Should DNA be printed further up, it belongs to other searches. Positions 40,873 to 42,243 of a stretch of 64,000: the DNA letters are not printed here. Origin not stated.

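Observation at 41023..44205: Probable sulfoquinovose monooxygenase (sulfo-SMO) pathway in an Acidimicrobiia-like actinobacterium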

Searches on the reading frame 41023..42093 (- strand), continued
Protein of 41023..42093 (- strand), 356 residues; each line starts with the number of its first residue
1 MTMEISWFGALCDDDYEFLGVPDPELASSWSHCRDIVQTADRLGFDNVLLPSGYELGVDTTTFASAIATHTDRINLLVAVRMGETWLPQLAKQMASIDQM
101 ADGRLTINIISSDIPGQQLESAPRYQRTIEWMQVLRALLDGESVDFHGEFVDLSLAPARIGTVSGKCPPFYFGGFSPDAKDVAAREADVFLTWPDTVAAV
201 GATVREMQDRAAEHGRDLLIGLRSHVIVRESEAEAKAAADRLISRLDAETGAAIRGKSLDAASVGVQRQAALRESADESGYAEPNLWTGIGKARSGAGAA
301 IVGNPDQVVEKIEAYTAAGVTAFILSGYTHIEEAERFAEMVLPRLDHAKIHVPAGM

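Call 52: search_solved_structures(query=window:41023-42093:-, max_evalue=1e-60, show_alignments=5)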
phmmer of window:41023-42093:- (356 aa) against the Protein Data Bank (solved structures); distinct sequences matched with E-value up to 1e-60: 5.
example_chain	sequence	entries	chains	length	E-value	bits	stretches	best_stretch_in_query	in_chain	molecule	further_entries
7olf_A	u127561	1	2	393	4.2e-108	364.9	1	3-347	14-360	Methanesulfonate sulfonatase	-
7oh2_A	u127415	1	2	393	8.8e-105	353.9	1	3-348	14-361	Alkanesulfonate monooxygenase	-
7jv3_A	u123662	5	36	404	1.4e-71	244.8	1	2-346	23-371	Alkanesulfonate monooxygenase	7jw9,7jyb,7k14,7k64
1nqk_A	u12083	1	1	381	8.2e-68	232.4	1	2-353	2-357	Alkanesulfonate monooxygenase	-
1m41_A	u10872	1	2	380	1.6e-67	231.4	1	6-353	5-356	FMNH2-dependent alkanesulfonate monooxygenase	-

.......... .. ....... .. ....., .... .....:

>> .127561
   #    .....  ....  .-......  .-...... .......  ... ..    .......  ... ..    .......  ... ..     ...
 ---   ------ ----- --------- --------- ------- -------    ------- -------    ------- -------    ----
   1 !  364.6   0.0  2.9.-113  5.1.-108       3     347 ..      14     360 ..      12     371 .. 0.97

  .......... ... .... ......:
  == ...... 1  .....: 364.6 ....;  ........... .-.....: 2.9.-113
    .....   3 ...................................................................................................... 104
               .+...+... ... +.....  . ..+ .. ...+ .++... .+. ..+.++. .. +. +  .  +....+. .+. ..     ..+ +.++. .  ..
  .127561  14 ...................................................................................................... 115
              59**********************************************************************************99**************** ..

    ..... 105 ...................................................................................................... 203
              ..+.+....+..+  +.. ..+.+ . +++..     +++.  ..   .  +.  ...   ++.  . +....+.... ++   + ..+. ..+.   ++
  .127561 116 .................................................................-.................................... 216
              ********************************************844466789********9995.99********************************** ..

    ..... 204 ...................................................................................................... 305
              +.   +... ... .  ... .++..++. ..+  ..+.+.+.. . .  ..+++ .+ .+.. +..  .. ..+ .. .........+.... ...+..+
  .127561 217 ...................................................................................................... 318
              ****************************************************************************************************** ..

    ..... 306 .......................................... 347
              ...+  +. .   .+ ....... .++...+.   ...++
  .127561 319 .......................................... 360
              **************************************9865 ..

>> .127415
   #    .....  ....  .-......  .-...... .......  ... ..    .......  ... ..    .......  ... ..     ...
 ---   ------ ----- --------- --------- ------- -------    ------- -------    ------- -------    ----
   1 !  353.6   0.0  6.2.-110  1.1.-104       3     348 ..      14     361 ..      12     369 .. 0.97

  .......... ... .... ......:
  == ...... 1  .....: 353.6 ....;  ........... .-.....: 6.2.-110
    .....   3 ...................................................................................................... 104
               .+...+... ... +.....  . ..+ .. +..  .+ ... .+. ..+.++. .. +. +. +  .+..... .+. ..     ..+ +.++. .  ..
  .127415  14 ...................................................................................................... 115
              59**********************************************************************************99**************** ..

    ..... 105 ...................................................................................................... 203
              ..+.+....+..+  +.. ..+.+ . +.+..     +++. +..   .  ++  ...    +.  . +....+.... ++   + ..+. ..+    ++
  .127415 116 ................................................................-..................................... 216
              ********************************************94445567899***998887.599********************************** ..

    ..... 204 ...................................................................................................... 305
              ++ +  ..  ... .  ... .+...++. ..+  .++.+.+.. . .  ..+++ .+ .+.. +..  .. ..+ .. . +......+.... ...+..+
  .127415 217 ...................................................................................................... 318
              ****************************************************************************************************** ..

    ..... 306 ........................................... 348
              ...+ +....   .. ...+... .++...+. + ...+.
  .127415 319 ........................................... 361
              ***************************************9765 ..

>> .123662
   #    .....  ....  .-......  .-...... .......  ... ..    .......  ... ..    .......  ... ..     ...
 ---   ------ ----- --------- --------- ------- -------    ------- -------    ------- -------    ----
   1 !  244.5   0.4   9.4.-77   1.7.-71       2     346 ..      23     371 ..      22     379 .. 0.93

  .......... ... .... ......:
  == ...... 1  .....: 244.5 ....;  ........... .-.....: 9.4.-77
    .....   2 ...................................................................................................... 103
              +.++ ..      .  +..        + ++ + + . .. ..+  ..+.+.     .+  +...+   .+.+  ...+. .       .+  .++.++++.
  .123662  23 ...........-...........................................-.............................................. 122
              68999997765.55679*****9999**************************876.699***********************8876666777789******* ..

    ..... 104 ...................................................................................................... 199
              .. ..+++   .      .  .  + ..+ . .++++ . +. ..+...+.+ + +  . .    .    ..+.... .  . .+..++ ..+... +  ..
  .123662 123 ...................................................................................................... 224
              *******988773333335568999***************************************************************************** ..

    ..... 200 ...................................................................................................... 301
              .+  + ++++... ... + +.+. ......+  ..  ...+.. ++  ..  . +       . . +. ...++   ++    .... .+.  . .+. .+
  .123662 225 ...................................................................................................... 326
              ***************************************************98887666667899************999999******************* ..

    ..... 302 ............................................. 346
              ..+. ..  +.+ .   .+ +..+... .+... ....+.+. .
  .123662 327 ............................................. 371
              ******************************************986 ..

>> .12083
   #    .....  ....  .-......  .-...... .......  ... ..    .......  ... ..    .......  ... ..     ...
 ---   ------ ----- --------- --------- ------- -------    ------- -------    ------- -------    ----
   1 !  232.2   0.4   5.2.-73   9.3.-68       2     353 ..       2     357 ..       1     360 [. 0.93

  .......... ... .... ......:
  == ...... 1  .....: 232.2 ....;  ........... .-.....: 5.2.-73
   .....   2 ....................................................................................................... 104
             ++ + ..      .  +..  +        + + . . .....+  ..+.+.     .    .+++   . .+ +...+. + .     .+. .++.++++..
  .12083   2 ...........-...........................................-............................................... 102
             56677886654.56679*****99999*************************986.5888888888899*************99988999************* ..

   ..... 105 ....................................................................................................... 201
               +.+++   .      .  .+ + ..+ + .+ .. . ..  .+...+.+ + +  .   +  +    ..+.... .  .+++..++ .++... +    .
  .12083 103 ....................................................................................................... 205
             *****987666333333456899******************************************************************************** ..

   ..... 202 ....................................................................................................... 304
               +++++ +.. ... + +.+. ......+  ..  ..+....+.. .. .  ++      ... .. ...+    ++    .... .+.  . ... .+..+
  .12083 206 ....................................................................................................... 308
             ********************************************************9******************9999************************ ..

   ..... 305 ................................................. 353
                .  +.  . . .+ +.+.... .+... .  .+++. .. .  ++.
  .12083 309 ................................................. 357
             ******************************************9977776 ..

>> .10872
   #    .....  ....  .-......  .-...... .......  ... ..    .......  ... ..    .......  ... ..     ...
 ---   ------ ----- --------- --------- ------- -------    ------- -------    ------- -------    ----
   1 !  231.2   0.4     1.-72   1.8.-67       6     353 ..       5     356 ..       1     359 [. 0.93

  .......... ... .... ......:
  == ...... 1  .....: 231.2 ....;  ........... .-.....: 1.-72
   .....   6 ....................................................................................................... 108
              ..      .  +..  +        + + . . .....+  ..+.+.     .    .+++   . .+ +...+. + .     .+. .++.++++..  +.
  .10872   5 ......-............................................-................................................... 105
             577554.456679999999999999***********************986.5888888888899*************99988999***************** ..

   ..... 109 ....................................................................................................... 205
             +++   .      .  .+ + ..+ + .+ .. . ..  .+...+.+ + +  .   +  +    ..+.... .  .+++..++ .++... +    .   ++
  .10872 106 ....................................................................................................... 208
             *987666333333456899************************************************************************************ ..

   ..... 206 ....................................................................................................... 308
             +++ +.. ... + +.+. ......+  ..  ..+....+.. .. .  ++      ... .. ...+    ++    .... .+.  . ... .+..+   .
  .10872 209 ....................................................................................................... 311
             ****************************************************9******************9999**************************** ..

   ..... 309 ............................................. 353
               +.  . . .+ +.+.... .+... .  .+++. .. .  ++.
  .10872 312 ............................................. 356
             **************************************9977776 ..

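Call 64: search_protein_families(library=pfam, proteins=[L010:3183-4460:-, L010:3201-4439:+, L014:12790-13383:+, L014:15473-16711:-, L013:1605-3425:-, L014:13380-14102:-, L014:13922-15442:-, L014:16779-17921:-, L029:13181-15022:+, L029:15056-15814:+], max_evalue=0.0001)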
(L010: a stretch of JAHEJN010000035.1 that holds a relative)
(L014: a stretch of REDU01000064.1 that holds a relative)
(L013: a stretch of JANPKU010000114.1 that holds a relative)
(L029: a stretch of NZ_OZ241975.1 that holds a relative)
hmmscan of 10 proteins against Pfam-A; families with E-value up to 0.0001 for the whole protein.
L010:3183-4460:- (425 aa): 3 families
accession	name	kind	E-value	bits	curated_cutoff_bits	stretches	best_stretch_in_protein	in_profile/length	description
PF00005.33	ABC_tran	-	1.4e-29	103.9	25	1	57-198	2-136/137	ABC transporter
PF17912.7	OB_MalK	-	3e-11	44.5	27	1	272-329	1-53/53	MalK OB fold domain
PF02463.25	SMC_N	-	4.2e-06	26.8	40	1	46-242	3-212/220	RecF/RecN/SMC N terminal domain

L010:3201-4439:+ (412 aa): 0 families

L014:12790-13383:+ (197 aa): 0 families

L014:15473-16711:- (412 aa): 3 families
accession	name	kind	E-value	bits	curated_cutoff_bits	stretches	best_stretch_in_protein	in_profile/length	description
PF07690.21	MFS_1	-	3.3e-53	181.3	33.4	2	29-312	4-300/347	Major Facilitator Superfamily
PF00083.30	Sugar_tr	-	3.3e-13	49.8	22.3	1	60-198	48-192/452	Sugar (and other) transporter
PF05977.19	MFS_3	-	6.8e-06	25.2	27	0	27-209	223-407/524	Transmembrane secretion effector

L013:1605-3425:- (606 aa): 2 families
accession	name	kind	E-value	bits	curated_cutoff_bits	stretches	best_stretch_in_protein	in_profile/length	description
PF00128.31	Alpha-amylase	-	4e-90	303.6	22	1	88-541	1-438/446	Alpha amylase, catalytic domain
PF11941.14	DUF3459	-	1.5e-07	32.1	22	1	533-604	2-89/90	Domain of unknown function (DUF3459)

L014:13380-14102:- (240 aa): 2 families
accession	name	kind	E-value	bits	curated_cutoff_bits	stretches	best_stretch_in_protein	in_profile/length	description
PF01035.26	DNA_binding_1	-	2.8e-31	107.6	27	1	147-226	1-80/81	6-O-methylguanine DNA methyltransferase, DNA binding domain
PF02870.21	Methyltransf_1N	-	3e-12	47.3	21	1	63-143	1-71/71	6-O-methylguanine DNA methyltransferase, ribonuclease-like domain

L014:13922-15442:- (506 aa): 4 families
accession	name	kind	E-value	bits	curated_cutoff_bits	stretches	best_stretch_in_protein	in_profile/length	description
PF06029.17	AlkA_N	-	1.6e-33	115.8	26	1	228-343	1-118/118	AlkA N-terminal domain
PF02805.21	Ada_Zn_binding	-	1.5e-30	105.4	23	1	30-93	2-65/65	Metal binding domain of Ada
PF12833.13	HTH_18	-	5e-18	65.6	33.6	1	128-206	1-79/80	Helix-turn-helix domain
PF00165.29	HTH_AraC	-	2e-06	28.2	26.6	0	167-206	1-42/42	Bacterial regulatory helix-turn-helix proteins, AraC family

L014:16779-17921:- (380 aa): 2 families
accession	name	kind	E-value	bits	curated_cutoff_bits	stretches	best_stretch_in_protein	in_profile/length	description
PF08379.15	Bact_transglu_N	-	2e-24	86.6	27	1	91-169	1-79/80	Bacterial transglutaminase-like N-terminal region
PF01841.26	Transglut_core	-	3.1e-19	69.7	23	1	237-333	17-108/108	Transglutaminase-like superfamily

L029:13181-15022:+ (613 aa): 6 families
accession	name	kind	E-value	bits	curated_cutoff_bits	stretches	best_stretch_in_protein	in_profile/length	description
PF01266.30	DAO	-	8.2e-58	197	27.9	1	44-381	1-322/353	FAD dependent oxidoreductase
PF16901.10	DAO_C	-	1.2e-31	109.6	31.4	1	449-574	2-125/126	C-terminal domain of alpha-glycerophosphate oxidase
PF00890.30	FAD_binding_2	-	1.6e-12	47.8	20.4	1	44-266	1-214/414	FAD binding domain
PF12831.13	FAD_oxidored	-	8.5e-08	32.3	27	1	44-255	1-145/416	FAD dependent oxidoreductase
PF07992.20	Pyr_redox_2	-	2.1e-06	27.8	26.1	0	44-76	144-176/291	Pyridine nucleotide-disulphide oxidoreductase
PF13450.12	NAD_binding_8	-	8e-05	23.3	21.9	1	47-84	1-38/68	NAD(P)-binding Rossmann-like domain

L029:15056-15814:+ (252 aa): 2 families
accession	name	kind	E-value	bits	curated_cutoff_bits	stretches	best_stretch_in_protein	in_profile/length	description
PF00378.25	ECH_1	-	4.8e-52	177.2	27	1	8-251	3-250/251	Enoyl-CoA hydratase/isomerase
PF16113.10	ECH_2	-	9.2e-27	94.8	27.2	1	12-189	2-186/335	Enoyl-CoA hydratase/isomerase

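Call 66: search_protein_families(library=pfam, proteins=[L029:11097-13148:+, L029:11058-12218:-, L029:502-2466:+, L029:15932-16990:+, L029:17010-18089:+, L029:18448-20151:-], max_evalue=0.0001)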
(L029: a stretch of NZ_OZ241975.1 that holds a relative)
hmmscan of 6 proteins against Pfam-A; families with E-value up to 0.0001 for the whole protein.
L029:11097-13148:+ (683 aa): 1 family
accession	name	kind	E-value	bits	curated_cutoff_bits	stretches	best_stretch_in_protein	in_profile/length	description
PF00596.27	Aldolase_II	-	1.9e-37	129.3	22.2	1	458-639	2-182/183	Class II Aldolase and Adducin N-terminal domain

L029:11058-12218:- (386 aa): 3 families
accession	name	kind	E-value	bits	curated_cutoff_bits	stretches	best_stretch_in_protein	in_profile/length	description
PF00005.33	ABC_tran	-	4.3e-29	102.3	25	1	21-162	2-136/137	ABC transporter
PF17912.7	OB_MalK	-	6.7e-10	40.1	27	1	236-293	1-53/53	MalK OB fold domain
PF08402.16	TOBE_2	-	4.7e-06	27.1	21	0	286-328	1-39/76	TOBE domain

L029:502-2466:+ (654 aa): 1 family
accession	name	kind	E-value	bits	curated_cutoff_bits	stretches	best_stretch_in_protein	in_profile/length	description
PF00128.31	Alpha-amylase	-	1.2e-97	328.5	22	1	112-560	1-436/446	Alpha amylase, catalytic domain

L029:15932-16990:+ (352 aa): 2 families
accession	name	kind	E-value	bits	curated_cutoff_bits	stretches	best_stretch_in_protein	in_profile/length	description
PF00106.31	adh_short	-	1e-12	48.4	26.6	1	46-267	1-190/195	short chain dehydrogenase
PF13561.12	adh_short_C2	-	4.9e-06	26.7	27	0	52-127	1-72/236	Enoyl-(Acyl carrier protein) reductase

L029:17010-18089:+ (359 aa): 0 families

L029:18448-20151:- (567 aa): 2 families
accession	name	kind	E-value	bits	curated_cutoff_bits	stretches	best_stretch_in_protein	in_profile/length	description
PF03706.18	LPG_synthase_TM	-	3.5e-23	83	33.4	1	24-288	4-301/302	Lysylphosphatidylglycerol synthase TM region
PF00535.33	Glycos_transf_2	-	1.1e-22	81.2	23.3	1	330-473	3-150/168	Glycosyl transferase family 2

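Call 72: find_encoding_contigs(protein=P0096, flank=10000, max_places=2)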
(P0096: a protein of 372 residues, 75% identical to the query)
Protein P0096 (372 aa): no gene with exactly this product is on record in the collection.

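Call 73: list_cluster_members(proteins=[P0096, P0010, P0101])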
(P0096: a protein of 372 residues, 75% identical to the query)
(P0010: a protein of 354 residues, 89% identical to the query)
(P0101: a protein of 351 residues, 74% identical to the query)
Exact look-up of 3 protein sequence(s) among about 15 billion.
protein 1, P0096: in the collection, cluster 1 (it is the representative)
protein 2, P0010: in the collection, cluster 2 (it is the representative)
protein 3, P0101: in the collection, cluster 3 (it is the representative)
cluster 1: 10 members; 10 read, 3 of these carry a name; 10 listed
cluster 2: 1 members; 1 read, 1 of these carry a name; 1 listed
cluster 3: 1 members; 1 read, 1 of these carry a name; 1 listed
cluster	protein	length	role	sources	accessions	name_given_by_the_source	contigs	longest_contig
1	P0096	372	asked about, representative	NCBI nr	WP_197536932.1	LLM class flavin-dependent oxidoreductase [Ilumatobacter coccineus]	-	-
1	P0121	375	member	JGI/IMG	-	sulfoquinovose monooxygenase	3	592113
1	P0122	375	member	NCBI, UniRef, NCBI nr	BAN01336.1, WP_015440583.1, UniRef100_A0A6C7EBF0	LLM class flavin-dependent oxidoreductase [Ilumatobacter coccineus] | Alkanesulfonate monooxygenase n=1 Tax=Ilumatobacter coccineus (strain NBRC 103263 / KCTC ... | alkanesulfonate monooxygenase [Ilumatobacter coccineus YM16-304]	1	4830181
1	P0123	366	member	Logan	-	-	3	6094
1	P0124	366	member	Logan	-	-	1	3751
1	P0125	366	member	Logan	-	-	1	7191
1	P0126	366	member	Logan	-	-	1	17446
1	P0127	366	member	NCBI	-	-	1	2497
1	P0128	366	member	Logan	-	-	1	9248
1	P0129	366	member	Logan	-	-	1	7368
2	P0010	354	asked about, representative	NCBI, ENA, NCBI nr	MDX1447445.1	MAG: LLM class flavin-dependent oxidoreductase [Acidimicrobiia bacterium] | LLM class flavin-dependent oxidoreductase [Acidimicrobiia bacterium]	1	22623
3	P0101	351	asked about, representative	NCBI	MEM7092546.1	MAG: LLM class flavin-dependent oxidoreductase [Actinomycetota bacterium]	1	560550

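Call 74: find_encoding_contigs(protein=P0122, flank=10000, max_places=1)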
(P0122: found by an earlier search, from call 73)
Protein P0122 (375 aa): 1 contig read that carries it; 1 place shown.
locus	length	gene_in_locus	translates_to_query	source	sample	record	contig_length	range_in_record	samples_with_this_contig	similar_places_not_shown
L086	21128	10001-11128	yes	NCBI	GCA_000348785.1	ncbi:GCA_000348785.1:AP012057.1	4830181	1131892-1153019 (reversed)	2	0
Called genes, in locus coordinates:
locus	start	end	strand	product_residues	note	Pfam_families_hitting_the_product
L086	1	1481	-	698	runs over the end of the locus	-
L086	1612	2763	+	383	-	PF00356:LacI, PF00532:Peripla_BP_1, PF13407:Peripla_BP_4 (weak), PF13377:Peripla_BP_3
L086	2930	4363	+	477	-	-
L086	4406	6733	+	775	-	PF00528:BPD_transp_1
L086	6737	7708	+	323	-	PF00528:BPD_transp_1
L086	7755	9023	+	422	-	PF00266:Aminotran_5, PF01041:DegT_DnrJ_EryC1 (weak), PF01053:Cys_Met_Meta_PP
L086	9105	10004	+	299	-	PF00248:Aldo_ket_red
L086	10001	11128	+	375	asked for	PF00296:Bac_luciferase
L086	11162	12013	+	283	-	-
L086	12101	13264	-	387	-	PF02463:SMC_N (faint), PF00005:ABC_tran, PF17912:OB_MalK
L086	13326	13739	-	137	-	PF01243:PNPOx_N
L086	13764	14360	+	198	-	-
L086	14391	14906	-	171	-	PF02870:Methyltransf_1N, PF01035:DNA_binding_1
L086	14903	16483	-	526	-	PF02805:Ada_Zn_binding, PF00165:HTH_AraC (faint), PF12833:HTH_18, PF06029:AlkA_N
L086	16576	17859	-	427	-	PF07690:MFS_1, PF00083:Sugar_tr, PF07690:MFS_1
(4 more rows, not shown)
